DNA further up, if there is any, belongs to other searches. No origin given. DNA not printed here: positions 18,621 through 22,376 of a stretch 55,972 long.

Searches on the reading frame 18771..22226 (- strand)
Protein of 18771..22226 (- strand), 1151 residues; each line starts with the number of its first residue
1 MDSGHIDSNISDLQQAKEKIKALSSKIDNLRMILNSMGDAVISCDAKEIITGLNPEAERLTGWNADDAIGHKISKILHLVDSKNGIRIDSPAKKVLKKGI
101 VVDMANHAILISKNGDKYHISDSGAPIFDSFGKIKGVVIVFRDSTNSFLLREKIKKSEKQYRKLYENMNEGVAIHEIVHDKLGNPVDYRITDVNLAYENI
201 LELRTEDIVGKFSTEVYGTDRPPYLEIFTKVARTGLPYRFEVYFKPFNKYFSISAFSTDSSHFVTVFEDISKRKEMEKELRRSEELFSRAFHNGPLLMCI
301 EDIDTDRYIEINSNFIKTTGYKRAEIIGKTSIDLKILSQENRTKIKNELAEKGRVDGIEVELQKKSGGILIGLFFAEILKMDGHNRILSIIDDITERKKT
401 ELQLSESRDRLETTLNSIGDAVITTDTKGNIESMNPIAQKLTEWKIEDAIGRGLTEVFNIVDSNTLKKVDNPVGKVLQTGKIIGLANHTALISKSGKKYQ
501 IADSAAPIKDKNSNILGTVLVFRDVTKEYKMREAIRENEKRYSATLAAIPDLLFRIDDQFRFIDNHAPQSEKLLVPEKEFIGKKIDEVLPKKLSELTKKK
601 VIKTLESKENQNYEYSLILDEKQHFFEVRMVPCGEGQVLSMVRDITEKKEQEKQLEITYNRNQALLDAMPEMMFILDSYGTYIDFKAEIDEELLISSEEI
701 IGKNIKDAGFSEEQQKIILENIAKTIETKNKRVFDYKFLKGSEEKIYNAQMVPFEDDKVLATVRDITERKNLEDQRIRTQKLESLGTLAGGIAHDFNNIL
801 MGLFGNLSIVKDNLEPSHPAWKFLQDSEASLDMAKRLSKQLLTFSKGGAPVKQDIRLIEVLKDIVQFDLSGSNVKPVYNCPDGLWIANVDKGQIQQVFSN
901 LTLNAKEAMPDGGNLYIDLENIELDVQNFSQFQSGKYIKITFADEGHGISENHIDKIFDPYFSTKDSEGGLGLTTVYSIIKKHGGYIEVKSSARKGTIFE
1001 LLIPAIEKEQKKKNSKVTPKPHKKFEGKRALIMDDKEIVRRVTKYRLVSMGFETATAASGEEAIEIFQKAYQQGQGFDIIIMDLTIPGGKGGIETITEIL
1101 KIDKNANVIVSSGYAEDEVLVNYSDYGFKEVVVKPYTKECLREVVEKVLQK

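Call 40: search_protein_families(library=pfam, proteins=[window:18771-22226:-], max_evalue=0.00001)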
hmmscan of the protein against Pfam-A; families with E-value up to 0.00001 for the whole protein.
window:18771-22226:- (1151 aa): 9 families
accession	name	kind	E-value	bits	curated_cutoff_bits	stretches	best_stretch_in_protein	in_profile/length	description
PF08448.16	PAS_4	-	1.9e-44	150.8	23.1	4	34-146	1-107/110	PAS fold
PF13426.13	PAS_9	-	1e-40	138.6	27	3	39-145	2-102/103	PAS domain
PF00989.32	PAS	-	2.5e-37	127.8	22.6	2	30-143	3-112/113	PAS fold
PF13188.13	PAS_8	-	2.2e-23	81.7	21.8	0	160-212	2-46/65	PAS domain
PF02518.31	HATPase_c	-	1.2e-18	67.9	26.4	1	890-1005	2-109/111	Histidine kinase-, DNA gyrase B-, and HSP90-like ATPase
PF00072.30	Response_reg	-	1.5e-17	64.2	30.2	1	1031-1145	2-110/111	Response regulator receiver domain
PF08447.18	PAS_3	-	4.7e-11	43.2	25.6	0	53-138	4-86/89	PAS fold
PF13596.12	PAS_10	-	1.5e-10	42.1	22.1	0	415-526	5-106/106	PAS domain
PF12860.13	PAS_7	-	6.8e-06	26.7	27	0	598-652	60-114/115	PAS fold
